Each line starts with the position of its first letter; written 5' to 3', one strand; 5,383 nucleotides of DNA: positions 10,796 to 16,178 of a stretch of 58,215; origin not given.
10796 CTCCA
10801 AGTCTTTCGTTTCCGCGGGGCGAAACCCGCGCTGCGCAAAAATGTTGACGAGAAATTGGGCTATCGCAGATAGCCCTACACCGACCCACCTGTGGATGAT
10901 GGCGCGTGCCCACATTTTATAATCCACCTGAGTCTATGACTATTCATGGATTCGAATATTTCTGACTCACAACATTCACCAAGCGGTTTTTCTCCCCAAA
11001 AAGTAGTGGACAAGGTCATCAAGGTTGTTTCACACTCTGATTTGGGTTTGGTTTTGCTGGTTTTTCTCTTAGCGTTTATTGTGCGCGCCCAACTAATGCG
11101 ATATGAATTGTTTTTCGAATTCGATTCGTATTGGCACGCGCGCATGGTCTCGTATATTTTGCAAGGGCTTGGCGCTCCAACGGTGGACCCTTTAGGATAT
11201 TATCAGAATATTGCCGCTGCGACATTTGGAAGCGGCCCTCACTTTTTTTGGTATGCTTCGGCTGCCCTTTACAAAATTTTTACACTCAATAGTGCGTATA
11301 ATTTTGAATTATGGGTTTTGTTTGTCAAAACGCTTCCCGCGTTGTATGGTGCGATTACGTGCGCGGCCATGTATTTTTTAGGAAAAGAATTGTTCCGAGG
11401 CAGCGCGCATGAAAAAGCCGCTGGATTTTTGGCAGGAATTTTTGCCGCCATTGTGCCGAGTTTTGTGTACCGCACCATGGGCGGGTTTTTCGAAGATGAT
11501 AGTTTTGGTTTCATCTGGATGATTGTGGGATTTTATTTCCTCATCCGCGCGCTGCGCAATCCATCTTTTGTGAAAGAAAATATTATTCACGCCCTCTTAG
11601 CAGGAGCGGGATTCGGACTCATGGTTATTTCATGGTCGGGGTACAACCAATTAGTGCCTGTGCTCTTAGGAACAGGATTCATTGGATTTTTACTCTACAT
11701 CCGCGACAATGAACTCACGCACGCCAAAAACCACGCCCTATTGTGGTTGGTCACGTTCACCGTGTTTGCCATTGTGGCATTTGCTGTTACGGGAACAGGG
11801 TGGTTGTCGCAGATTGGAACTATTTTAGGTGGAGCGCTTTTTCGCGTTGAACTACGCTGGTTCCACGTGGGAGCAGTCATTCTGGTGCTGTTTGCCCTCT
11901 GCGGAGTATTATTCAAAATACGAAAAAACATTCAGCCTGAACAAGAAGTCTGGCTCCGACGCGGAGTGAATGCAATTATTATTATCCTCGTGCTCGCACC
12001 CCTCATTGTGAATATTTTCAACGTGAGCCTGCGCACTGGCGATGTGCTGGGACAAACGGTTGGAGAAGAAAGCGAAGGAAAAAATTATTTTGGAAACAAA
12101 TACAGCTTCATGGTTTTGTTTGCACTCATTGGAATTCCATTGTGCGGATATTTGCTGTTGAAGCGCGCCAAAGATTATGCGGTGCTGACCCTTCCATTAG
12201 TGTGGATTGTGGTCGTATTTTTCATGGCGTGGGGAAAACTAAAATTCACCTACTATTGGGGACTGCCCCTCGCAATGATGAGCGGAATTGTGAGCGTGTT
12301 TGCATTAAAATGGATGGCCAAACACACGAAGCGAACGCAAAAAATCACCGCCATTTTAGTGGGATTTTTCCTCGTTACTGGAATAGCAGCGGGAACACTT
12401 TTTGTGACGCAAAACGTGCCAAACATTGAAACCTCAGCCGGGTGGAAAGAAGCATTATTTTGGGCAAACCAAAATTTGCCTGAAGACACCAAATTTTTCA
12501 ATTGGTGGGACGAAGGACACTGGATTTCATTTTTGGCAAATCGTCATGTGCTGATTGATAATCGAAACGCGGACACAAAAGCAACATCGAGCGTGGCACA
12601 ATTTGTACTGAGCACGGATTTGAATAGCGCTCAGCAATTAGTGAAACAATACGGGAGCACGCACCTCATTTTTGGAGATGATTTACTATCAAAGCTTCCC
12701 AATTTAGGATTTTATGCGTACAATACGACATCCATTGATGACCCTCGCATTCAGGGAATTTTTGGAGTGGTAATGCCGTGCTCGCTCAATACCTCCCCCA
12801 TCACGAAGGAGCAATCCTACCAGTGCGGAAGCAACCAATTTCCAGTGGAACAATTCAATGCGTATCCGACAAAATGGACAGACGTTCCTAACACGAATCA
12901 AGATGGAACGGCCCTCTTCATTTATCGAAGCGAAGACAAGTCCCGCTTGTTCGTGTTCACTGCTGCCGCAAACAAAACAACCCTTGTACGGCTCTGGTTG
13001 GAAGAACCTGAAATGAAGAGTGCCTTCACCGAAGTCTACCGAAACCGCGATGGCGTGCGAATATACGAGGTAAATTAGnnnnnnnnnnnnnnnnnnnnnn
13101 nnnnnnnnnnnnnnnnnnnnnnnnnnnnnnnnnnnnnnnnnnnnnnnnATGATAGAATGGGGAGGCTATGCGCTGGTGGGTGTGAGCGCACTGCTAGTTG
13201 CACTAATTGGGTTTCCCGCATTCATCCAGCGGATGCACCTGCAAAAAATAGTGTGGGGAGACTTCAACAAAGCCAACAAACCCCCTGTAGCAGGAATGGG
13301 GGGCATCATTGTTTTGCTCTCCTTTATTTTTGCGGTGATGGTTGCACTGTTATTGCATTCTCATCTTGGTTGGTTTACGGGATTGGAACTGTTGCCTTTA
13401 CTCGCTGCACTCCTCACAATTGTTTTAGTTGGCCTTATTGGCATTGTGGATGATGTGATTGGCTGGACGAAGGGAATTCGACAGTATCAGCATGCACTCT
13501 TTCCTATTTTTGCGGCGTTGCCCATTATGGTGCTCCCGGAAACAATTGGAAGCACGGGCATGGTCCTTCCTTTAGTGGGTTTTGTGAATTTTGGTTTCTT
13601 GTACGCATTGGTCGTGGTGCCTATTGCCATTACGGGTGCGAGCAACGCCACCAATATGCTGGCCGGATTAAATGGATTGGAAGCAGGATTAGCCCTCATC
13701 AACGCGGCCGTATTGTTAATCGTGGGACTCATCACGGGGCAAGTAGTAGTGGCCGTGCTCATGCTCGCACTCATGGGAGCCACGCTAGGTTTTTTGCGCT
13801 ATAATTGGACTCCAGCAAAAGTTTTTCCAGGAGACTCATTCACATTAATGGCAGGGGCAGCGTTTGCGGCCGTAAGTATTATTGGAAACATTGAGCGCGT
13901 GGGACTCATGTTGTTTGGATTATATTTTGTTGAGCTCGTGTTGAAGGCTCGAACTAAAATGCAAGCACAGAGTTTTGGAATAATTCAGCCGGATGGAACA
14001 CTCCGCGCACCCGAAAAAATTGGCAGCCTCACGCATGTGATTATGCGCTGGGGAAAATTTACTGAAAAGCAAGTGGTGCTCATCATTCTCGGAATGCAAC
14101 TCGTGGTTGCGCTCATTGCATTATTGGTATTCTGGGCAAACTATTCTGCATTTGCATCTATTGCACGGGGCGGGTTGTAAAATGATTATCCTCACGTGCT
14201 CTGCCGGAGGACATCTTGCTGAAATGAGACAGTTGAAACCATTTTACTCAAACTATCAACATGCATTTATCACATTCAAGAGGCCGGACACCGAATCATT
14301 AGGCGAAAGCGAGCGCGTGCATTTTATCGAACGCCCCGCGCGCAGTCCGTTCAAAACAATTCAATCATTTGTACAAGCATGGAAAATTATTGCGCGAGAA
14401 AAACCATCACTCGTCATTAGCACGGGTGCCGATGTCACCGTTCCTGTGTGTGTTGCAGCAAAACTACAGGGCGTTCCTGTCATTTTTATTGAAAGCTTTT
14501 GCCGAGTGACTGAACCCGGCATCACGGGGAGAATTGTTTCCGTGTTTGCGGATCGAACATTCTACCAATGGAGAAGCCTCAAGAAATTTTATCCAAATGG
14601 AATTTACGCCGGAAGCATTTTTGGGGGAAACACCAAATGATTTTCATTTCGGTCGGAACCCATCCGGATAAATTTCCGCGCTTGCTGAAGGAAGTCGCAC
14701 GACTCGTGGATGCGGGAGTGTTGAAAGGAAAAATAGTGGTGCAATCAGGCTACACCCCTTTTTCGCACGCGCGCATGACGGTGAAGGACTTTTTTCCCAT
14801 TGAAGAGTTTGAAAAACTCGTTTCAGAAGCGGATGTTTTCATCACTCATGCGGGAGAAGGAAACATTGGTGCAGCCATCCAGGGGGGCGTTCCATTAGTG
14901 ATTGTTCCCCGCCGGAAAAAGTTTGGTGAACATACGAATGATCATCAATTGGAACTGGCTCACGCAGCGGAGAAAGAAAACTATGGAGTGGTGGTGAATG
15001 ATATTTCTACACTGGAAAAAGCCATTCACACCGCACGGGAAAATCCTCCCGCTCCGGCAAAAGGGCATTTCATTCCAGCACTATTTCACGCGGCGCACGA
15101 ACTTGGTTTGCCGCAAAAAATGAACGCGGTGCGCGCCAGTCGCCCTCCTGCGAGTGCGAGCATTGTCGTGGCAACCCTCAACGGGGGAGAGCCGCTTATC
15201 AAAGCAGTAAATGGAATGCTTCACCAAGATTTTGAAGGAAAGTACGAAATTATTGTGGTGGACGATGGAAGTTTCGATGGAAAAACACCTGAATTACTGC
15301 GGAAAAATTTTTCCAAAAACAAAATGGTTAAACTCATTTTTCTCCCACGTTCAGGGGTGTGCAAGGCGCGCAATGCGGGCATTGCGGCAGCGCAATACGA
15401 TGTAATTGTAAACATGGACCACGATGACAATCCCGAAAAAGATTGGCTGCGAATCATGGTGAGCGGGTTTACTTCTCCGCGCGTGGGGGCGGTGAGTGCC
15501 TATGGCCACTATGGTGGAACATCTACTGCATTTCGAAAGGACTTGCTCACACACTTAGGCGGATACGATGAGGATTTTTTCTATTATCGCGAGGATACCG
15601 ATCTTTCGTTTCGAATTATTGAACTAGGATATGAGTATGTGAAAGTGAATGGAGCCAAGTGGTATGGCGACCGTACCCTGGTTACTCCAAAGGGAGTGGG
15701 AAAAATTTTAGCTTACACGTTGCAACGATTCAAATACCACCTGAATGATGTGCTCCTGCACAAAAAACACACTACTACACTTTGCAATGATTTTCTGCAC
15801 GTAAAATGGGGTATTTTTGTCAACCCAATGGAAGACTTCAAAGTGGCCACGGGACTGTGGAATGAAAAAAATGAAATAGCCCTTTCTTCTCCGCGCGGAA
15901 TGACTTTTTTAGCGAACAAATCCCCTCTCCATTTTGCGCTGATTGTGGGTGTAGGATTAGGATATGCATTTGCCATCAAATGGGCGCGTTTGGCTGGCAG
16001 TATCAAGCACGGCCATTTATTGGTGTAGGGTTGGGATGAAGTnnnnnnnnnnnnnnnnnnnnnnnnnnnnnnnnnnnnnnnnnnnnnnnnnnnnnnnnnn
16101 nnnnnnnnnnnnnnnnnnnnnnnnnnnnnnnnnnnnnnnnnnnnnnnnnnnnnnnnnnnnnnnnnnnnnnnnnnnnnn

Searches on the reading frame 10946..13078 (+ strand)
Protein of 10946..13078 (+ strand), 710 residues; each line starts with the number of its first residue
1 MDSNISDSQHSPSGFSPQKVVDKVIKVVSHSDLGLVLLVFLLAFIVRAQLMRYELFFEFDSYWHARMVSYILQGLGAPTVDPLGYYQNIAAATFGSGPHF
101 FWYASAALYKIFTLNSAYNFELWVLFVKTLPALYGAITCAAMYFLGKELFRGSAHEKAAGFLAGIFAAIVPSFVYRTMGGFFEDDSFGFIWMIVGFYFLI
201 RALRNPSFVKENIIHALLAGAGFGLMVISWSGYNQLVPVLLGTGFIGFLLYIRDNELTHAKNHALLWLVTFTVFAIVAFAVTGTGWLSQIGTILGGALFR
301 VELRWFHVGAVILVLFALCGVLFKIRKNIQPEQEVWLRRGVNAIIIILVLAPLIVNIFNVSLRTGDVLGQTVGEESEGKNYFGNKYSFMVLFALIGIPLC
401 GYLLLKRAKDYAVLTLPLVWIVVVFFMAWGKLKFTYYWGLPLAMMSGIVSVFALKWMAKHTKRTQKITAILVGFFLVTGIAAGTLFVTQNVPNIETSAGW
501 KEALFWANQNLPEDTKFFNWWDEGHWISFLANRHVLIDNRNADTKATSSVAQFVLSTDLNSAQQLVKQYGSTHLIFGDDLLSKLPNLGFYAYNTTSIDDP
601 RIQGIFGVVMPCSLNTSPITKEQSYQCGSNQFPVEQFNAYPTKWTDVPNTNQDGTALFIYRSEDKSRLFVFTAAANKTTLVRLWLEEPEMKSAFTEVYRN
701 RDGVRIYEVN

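Call 3: search_protein_families(library=pfam, proteins=[window:10946-13078:+])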
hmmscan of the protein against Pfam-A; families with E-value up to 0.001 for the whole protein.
window:10946-13078:+ (710 aa): 2 families
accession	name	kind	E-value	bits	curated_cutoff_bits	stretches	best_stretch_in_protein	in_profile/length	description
PF02516.20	STT3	-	6.3e-17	62.6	24.5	1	53-460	26-377/405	Oligosaccharyl transferase STT3, N-terminal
PF22627.1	AglB_core-like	-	2.7e-07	31.3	27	1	510-576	39-106/111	AglB core domain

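Call 8: search_protein_families(library=ncbifam, proteins=[window:10946-13078:+], max_evalue=0.001)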
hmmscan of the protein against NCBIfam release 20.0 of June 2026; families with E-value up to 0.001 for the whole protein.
window:10946-13078:+ (710 aa): 1 family
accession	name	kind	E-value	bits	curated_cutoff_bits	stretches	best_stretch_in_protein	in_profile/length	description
TIGR04154.1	archaeo_STT3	subfamily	2e-28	99.2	450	1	35-572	3-586/831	oligosaccharyl transferase, archaeosortase A system-associated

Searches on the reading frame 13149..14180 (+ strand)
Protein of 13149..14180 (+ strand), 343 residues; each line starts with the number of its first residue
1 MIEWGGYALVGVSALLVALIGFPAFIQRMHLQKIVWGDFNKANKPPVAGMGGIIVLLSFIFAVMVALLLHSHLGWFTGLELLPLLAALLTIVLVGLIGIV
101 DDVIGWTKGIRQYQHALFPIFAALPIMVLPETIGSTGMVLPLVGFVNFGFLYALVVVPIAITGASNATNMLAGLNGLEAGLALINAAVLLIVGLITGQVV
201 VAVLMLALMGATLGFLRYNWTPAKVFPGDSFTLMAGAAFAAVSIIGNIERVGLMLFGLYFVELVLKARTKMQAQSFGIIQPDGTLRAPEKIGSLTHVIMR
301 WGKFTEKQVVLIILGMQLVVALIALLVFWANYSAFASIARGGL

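Call 3: search_protein_families(library=pfam, proteins=[window:13149-14180:+])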
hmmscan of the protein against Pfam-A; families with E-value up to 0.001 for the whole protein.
window:13149-14180:+ (343 aa): 1 family
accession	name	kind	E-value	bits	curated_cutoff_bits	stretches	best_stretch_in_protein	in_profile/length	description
PF00953.26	Glycos_transf_4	-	1e-33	117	27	1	85-246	2-159/160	Glycosyl transferase family 4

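Call 16: search_protein_families(library=ncbifam, proteins=[window:13149-14180:+], max_evalue=0.00001)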
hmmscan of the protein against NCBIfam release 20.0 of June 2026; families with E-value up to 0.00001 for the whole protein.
window:13149-14180:+ (343 aa): 2 families
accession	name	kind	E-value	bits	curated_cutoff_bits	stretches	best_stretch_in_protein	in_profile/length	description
NF053644.1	MraY_archaea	equivalog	6.3e-16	58.6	450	1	135-266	166-295/340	pseudomurein biosynthesis MraY family phospho-N-acetylmuramoyl-pentapeptide-transferase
TIGR00445.1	mraY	equivalog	1.4e-14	54.3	192.05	1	42-327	30-317/321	phospho-N-acetylmuramoyl-pentapeptide-transferase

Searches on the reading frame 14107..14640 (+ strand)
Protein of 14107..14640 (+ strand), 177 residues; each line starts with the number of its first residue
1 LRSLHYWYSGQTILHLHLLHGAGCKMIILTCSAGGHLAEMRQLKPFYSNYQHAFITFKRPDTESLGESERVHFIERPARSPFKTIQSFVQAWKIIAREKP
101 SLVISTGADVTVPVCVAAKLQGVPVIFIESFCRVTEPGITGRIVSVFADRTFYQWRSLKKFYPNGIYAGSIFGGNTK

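Call 11: search_protein_families(library=pfam, proteins=[window:14107-14640:+], max_evalue=5)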
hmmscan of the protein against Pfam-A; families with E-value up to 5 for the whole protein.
window:14107-14640:+ (177 aa): 6 families
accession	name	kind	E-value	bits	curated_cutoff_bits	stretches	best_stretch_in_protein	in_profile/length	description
PF08660.17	Alg14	-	6.7e-19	68.9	27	1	78-170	72-170/171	Oligosaccharide biosynthesis protein Alg14 like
PF03033.26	Glyco_transf_28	-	1.7e-08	35.1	26.2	1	69-152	58-138/139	Glycosyltransferase family 28 N-terminal domain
PF13579.12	Glyco_trans_4_4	-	0.00035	21.4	29.7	1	69-129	40-101/158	Glycosyl transferase 4-like domain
PF13477.12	Glyco_trans_4_2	-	0.0067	17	23.4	1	50-125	25-102/139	Glycosyl transferase 4-like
PF13439.12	Glyco_transf_4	-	0.011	16.2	28.5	1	50-127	20-101/170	Glycosyltransferase Family 4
PF20434.5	BD-FAE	-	0.051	13.5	26.8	1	25-44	90-109/215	BD-FAE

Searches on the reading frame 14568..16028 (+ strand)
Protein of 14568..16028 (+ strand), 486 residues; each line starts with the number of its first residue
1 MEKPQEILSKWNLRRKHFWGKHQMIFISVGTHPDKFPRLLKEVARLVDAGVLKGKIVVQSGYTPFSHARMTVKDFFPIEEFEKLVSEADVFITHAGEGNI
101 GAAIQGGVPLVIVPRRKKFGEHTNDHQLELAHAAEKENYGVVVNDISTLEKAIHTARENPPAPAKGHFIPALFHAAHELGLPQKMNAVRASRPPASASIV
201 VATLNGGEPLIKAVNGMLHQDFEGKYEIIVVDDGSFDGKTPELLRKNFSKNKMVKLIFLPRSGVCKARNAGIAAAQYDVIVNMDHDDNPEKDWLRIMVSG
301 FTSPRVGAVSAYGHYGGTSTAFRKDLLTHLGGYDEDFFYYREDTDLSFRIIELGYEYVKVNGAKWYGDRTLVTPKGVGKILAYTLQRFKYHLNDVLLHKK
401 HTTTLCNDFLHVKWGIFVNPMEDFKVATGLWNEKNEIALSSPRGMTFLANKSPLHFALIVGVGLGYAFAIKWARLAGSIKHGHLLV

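Call 3: search_protein_families(library=pfam, proteins=[window:14568-16028:+])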
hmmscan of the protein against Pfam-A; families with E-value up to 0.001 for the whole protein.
window:14568-16028:+ (486 aa): 5 families
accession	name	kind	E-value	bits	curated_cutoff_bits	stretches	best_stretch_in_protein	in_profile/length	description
PF00535.33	Glycos_transf_2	-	1.5e-24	87.2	23.3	1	198-329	1-135/168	Glycosyl transferase family 2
PF04101.22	Glyco_tran_28_C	-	9.4e-13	49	22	1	24-163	1-147/166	Glycosyltransferase family 28 C-terminal domain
PF13641.12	Glyco_tranf_2_3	-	5.7e-07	30.2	27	1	197-309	3-119/230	Glycosyltransferase like family 2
PF10111.15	Glyco_tranf_2_2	-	1.6e-05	25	27.3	0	221-299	25-104/276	Glycosyltransferase like family 2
PF13632.12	Glyco_trans_2_3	-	0.00016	21.9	27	0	317-393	74-142/198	Glycosyl transferase family group 2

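Call 16: search_protein_families(library=ncbifam, proteins=[window:14568-16028:+], max_evalue=0.00001)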
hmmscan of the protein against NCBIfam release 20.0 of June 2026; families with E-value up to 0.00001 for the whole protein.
window:14568-16028:+ (486 aa): 16 families
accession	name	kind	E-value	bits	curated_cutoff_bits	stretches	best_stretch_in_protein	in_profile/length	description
NF041548.1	PssE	equivalog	3.5e-28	98.4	120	1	25-163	1-130/146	PssE/Cps14G family polysaccharide biosynthesis glycosyltransferase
NF046028.1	GluronsyltaseWelK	equivalog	1.6e-24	86.6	400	1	20-164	164-310/319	beta-1,4-glucuronosyltransferase WelK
NF041875.1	EPS_EpsD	equivalog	8.4e-18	64.8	370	1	198-294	2-97/325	exopolysaccharide biosynthesis glycosyltransferase EpsD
TIGR03965.1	mycofact_glyco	equivalog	1.8e-17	63.4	280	1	191-310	71-188/467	mycofactocin biosynthesis glycosyltransferase MftF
TIGR03937.1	PgaC_IcaA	equivalog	4.4e-14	52.2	422.3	1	193-310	43-160/407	poly-beta-1,6-N-acetyl-D-glucosamine synthase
TIGR04242.1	nodulat_NodC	equivalog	1.6e-11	43.9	550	1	184-309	38-164/395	chitooligosaccharide synthase NodC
NF007482.0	PRK10073.1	equivalog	2.6e-11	43.1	423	1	197-288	8-97/334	glycosyltransferase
NF038302.1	EPS_HpsE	equivalog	1.6e-10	40.4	300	1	198-311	4-122/307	hormogonium polysaccharide biosynthesis glycosyltransferase HpsE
NF038299.1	EPS_HpsN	equivalog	3e-10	39.6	425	1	197-310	3-116/317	hormogonium polysaccharide biosynthesis glycosyltransferase HpsN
NF047683.1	TeichurnBiosyTuaG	equivalog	6.9e-09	35.7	400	1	197-294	8-104/252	teichuronic acid biosynthesis protein TuaG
NF041394.1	GtaseAglG_Halo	equivalog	2.3e-08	33.7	440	1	204-304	12-110/304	glucosyl-dolichyl phosphate glucuronosyltransferase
NF050050.1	ProtGlycPglI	equivalog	2.3e-07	30.5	500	1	197-298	4-105/306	GalNAc(5)-diNAcBac-PP-undecaprenol beta-1,3-glucosyltransferase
NF007453.0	PRK10018.1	equivalog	1.3e-06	28.3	382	1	197-296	8-106/280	colanic acid biosynthesis glycosyltransferase WcaA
TIGR04017.1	WcaA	equivalog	1.9e-06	27.7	495.75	1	197-296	7-105/279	colanic acid biosynthesis glycosyltransferase WcaA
TIGR01426.2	MGT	subfamily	5.1e-06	25.7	260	1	21-117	225-322/393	macrolide family glycosyltransferase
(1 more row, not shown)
